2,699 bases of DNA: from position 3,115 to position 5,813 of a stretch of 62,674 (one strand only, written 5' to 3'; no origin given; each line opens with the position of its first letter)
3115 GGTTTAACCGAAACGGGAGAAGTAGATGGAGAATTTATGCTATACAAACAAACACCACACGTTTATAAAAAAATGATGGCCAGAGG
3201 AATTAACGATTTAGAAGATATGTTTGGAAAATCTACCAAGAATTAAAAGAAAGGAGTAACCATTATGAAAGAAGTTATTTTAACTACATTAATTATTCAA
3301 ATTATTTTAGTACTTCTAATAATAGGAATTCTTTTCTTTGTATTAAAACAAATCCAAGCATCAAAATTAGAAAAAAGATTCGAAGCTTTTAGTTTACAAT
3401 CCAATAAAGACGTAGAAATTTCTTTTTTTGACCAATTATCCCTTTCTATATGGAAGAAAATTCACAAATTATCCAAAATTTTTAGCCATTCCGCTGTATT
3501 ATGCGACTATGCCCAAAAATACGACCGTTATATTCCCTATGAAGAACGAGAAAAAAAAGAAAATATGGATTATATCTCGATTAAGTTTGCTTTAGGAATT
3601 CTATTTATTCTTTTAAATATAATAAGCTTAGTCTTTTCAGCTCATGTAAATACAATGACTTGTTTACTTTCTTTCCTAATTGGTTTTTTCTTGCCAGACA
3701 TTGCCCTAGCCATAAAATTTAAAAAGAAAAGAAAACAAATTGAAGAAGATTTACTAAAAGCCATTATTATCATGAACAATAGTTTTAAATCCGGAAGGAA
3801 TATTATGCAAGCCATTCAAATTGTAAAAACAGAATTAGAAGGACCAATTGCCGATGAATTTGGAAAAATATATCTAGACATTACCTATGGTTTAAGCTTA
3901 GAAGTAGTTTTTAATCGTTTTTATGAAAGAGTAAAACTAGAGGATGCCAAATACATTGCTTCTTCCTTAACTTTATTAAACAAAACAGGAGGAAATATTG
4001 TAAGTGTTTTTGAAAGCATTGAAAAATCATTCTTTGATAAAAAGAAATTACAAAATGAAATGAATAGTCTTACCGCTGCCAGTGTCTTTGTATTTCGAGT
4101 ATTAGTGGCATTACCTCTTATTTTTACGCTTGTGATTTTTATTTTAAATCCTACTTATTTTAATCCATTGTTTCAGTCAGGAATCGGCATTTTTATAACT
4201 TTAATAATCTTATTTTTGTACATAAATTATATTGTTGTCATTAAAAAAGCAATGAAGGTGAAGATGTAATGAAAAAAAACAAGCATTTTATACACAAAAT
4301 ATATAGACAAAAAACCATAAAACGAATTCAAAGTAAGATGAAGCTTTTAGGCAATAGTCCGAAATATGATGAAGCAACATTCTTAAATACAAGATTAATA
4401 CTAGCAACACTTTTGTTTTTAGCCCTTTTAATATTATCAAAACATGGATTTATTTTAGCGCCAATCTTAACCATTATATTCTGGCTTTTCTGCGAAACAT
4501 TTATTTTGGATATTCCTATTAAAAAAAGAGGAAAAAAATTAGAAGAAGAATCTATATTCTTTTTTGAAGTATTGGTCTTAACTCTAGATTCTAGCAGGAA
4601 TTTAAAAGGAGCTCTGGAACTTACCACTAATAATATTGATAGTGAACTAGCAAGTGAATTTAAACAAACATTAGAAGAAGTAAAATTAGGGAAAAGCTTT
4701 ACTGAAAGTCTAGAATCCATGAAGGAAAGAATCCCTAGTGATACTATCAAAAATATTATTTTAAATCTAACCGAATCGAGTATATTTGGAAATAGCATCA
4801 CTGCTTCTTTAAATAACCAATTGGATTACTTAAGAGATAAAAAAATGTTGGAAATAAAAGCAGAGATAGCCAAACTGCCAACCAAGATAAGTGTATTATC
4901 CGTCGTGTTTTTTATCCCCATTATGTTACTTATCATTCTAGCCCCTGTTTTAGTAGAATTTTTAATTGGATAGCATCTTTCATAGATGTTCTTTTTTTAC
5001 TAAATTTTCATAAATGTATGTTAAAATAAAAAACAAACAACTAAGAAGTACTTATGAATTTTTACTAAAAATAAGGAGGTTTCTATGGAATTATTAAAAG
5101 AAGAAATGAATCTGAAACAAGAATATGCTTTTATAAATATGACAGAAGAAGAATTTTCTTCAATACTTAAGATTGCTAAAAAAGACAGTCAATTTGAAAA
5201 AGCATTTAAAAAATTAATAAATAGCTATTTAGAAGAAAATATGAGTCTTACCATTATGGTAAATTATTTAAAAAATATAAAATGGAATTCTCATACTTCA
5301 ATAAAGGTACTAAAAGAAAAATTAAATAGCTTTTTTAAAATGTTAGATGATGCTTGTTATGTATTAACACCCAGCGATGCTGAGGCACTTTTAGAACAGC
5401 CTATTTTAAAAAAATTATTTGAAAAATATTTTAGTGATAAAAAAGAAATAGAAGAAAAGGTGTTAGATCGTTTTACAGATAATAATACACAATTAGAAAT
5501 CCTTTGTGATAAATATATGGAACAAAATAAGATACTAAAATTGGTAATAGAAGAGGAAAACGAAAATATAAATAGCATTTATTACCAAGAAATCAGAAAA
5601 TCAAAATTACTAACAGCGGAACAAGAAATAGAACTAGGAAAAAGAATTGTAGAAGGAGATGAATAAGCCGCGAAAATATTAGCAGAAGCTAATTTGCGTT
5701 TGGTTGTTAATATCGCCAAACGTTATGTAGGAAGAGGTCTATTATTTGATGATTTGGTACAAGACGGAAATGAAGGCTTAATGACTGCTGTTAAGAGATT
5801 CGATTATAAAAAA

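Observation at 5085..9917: Giant sigma-70 paralogue: regions 1.2-4 fused to a ~1,150-aa tail of at least 13 degenerate region-4-like modules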

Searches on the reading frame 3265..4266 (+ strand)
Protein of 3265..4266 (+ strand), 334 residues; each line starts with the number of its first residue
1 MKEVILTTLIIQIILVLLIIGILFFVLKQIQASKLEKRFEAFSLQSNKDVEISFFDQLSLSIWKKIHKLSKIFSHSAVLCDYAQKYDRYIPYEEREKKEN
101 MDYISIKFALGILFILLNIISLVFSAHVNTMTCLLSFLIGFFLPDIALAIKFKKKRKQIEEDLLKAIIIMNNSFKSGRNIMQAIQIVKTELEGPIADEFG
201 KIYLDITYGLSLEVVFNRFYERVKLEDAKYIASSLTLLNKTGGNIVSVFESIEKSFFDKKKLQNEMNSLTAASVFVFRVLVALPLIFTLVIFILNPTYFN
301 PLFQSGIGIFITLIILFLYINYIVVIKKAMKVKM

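Call 5: search_protein_families(library=pfam, proteins=[window:3265-4266:+], max_evalue=1)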
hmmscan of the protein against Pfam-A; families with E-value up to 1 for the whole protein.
window:3265-4266:+ (334 aa): 3 families
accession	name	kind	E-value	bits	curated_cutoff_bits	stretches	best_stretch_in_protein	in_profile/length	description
PF00482.28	T2SSF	-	2.7e-11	44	25.2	1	170-291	5-123/125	Type II secretion system (T2SS), protein F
PF24073.1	DUF7365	-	0.17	12.5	27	0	6-44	9-47/101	Coiled-coil region of unknown function (DUF7365)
PF07136.16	DUF1385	-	0.51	10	22.1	1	260-333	33-97/227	Protein of unknown function (DUF1385)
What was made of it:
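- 152..4973 (+): tad/flp pilus operon directly upstream: flp, tadE, an unknown gene, a cpaE/tadZ-like ATPase (1110-1913), tadA (to 3246), tadB (3265-4269) and tadC (4269-4973). Pfam T2SSF on 3265-4269 and 4269-4973 (call 5).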

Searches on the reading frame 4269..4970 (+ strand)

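Call 5: search_protein_families(library=pfam, proteins=[window:4269-4970:+], max_evalue=1)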
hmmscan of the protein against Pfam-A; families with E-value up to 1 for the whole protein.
window:4269-4970:+ (234 aa): 2 families
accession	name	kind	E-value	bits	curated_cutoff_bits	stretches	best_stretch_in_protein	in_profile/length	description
PF00482.28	T2SSF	-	4.7e-15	56.1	25.2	1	98-224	1-124/125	Type II secretion system (T2SS), protein F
PF17726.7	DpnI_C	-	0.31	11.7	23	1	167-196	33-62/70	Dam-replacing HTH domain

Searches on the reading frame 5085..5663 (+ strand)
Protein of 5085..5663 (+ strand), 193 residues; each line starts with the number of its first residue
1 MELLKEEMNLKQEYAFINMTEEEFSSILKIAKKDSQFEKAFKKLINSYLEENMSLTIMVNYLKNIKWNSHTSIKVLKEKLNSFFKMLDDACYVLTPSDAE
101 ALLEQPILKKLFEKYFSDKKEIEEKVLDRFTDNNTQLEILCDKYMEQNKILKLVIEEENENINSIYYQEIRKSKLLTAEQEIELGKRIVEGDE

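Call 5: search_protein_families(library=pfam, proteins=[window:5085-5663:+], max_evalue=1)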
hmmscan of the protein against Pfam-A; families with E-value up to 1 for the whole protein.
window:5085-5663:+ (193 aa): 8 families
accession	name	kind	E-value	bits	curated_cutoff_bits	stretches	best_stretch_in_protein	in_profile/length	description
PF00140.25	Sigma70_r1_2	-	7.8e-11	42.2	22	1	165-193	5-33/34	Sigma-70 factor, region 1.2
PF02847.23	MA3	-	0.0015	18.9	23.2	1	12-89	10-87/113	MA3 domain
PF24655.1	DUF7645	-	0.13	12.7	27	1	174-192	3-21/62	Domain of unknown function (DUF7645)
PF20886.2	PWP3A-B_C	-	0.21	12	27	1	19-76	24-86/141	PWWP domain-containing DNA repair factor 3A/B, C-terminal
PF13610.12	DDE_Tnp_IS240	-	0.38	11.3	27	0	30-83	63-116/139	DDE domain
PF04296.18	YlxR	-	0.39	11.1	26.9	0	26-51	46-71/75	Protein of unknown function (DUF448)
PF17078.10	SHE3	-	0.45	10.6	30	1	22-174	55-204/228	SWI5-dependent HO expression protein 3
PF17832.7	Pre-PUA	-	0.81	10.8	23.5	0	117-162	16-56/86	Pre-PUA-like domain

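Call 49: search_protein_families(library=ncbifam, proteins=[window:5085-5663:+], max_evalue=0.001)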
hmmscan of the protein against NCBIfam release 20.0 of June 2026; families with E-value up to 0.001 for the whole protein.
window:5085-5663:+ (193 aa): 0 families

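Call 55: search_solved_structures(query=A3, max_evalue=1)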
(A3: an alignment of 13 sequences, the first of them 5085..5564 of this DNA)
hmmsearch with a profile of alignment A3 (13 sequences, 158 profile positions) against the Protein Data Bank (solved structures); distinct sequences matched with E-value up to 1: 5.
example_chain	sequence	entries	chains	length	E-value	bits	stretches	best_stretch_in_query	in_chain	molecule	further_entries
9u78_A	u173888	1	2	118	0.0011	22.2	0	88-119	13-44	Single Chain Protein of De Novo Designed Helix Bundles-4EH2 with KDPV Loop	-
2b30_A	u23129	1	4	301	0.074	16.3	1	88-154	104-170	Pvivax hypothetical protein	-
6ycx_F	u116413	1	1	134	0.16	15.2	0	68-106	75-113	Uncharacterized protein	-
6ycx_G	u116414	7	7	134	0.16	15.2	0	68-106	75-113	Uncharacterized protein | Myosin essential light chain ELC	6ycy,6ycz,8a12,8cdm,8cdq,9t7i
6zn3_A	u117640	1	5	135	0.18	15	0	68-106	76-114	Myosin essential light chain ELC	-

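Call 61: find_homologous_proteins(query=window:5085-5663:+, max_evalue=0.00001)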
Query window:5085-5663:+ (193 aa): 2 proteins with E <= 0.00001 among 349 candidates.
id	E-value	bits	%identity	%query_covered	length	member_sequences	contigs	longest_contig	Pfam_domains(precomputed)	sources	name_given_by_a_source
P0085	5.6e-113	393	100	100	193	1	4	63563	PF00140.26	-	-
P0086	5.6e-91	321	85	100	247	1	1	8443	PF00140.26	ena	-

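Call 90: search_protein_families(library=padloc, proteins=[window:5085-5663:+], max_evalue=0.001)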
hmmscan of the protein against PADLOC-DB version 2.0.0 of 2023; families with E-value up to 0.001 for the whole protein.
window:5085-5663:+ (193 aa): 0 families

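Call 91: search_protein_families(library=phrogs, proteins=[window:5085-5663:+], max_evalue=0.001)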
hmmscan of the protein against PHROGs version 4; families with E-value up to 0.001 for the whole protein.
window:5085-5663:+ (193 aa): 0 families
